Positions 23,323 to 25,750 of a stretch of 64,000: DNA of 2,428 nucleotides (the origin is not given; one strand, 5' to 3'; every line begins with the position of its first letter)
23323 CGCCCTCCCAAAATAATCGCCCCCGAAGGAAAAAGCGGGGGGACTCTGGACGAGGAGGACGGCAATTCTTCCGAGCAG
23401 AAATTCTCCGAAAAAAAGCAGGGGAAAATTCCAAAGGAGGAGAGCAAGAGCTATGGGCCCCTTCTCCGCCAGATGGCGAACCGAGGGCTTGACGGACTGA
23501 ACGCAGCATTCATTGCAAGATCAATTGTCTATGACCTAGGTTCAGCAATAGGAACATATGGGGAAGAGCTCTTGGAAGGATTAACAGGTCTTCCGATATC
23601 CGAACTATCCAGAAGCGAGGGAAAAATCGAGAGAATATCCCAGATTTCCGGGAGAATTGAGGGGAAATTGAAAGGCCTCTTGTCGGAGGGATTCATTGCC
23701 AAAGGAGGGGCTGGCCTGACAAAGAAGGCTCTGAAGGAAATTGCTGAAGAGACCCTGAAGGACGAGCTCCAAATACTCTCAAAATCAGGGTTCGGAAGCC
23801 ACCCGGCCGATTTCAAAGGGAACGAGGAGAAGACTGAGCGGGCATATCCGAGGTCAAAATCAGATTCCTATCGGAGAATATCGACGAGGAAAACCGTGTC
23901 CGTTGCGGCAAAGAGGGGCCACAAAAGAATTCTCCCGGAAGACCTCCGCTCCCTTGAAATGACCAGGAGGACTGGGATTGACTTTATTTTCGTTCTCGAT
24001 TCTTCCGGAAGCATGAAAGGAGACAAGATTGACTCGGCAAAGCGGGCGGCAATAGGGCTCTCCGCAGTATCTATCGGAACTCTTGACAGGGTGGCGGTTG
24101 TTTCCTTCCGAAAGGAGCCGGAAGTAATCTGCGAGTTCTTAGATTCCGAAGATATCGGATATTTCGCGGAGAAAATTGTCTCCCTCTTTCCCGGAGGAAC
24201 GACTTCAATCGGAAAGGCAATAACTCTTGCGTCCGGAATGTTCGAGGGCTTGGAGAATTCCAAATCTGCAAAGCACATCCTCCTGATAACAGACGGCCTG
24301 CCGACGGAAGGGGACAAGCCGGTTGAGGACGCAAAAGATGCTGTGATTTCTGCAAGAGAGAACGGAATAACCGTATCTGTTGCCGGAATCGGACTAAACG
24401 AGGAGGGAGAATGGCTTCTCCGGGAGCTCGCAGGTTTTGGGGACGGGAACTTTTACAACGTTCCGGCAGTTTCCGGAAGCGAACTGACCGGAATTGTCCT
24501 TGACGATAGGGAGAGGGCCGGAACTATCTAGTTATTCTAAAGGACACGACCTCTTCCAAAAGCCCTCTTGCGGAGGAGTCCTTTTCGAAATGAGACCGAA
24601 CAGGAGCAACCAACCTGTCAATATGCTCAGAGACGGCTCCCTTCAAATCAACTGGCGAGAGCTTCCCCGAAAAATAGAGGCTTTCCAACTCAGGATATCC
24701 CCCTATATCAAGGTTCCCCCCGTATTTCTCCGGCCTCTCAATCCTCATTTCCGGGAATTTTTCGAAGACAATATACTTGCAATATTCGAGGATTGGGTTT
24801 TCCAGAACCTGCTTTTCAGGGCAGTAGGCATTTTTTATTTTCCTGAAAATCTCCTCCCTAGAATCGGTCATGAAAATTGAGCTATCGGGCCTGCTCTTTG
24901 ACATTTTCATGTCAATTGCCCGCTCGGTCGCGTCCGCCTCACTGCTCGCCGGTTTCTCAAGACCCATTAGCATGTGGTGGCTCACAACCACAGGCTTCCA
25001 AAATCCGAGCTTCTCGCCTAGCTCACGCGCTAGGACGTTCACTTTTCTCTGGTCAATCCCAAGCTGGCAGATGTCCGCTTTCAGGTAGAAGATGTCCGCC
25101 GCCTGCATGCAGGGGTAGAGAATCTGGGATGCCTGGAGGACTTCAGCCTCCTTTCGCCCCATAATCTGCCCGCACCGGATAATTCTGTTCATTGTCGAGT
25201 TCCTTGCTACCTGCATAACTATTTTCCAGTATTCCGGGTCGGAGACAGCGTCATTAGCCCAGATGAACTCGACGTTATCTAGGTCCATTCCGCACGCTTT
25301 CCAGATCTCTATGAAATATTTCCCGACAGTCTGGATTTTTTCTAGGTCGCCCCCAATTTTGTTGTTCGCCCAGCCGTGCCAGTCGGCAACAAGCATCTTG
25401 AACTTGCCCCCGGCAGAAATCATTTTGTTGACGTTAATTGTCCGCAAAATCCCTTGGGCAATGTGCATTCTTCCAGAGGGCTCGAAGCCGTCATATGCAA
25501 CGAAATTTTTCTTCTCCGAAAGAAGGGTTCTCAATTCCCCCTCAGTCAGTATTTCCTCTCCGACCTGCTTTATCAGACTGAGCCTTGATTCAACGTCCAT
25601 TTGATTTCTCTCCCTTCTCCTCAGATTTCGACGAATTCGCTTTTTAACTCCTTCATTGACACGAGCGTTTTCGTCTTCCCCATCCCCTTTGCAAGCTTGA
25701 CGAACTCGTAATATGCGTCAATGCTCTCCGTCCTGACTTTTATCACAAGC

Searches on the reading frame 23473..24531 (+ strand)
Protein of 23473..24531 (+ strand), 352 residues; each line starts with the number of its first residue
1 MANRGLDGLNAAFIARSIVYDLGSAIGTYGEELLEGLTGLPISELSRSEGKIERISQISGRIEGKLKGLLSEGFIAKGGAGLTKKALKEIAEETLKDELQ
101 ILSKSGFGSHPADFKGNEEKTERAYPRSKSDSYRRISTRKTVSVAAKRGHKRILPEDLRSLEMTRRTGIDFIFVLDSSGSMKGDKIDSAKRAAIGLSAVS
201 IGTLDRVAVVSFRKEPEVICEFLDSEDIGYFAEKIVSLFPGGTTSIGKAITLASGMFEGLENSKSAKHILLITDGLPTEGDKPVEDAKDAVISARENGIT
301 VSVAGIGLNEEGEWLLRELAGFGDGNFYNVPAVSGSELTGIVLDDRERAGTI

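Call 6: search_protein_families(library=pfam, proteins=[window:23473-24531:+])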
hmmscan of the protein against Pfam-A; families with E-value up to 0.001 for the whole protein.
window:23473-24531:+ (352 aa): 4 families
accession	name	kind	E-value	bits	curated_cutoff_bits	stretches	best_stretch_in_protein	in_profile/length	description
PF00092.34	VWA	-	4.5e-19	69.8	23.8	1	170-333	1-165/174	von Willebrand factor type A domain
PF13519.12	VWA_2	-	2.4e-14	54.3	27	1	172-275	2-106/107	von Willebrand factor type A domain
PF13768.12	VWA_3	-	5.4e-09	36.7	27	1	171-326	3-152/155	von Willebrand factor type A domain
PF05762.20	VWA_CoxE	-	0.00042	20.3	26.4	1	126-289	17-173/222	VWA domain containing CoxE-like protein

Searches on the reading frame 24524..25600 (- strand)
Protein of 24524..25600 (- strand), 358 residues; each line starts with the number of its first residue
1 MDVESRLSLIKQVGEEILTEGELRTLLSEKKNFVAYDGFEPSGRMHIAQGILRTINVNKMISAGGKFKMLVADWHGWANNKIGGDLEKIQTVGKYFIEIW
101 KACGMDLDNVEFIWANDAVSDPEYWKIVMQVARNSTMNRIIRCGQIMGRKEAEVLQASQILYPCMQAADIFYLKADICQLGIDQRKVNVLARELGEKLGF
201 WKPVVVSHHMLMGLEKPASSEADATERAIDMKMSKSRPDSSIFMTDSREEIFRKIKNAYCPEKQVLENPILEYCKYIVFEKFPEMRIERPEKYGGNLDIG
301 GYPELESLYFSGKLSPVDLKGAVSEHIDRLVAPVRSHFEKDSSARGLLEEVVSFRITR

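Call 6: search_protein_families(library=pfam, proteins=[window:24524-25600:-])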
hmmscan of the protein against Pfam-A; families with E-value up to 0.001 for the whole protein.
window:24524-25600:- (358 aa): 1 family
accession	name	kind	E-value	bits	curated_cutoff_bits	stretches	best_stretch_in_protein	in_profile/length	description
PF00579.31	tRNA-synt_1b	-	2.7e-48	165.2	21.1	1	30-330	3-290/292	tRNA synthetases class I (W and Y)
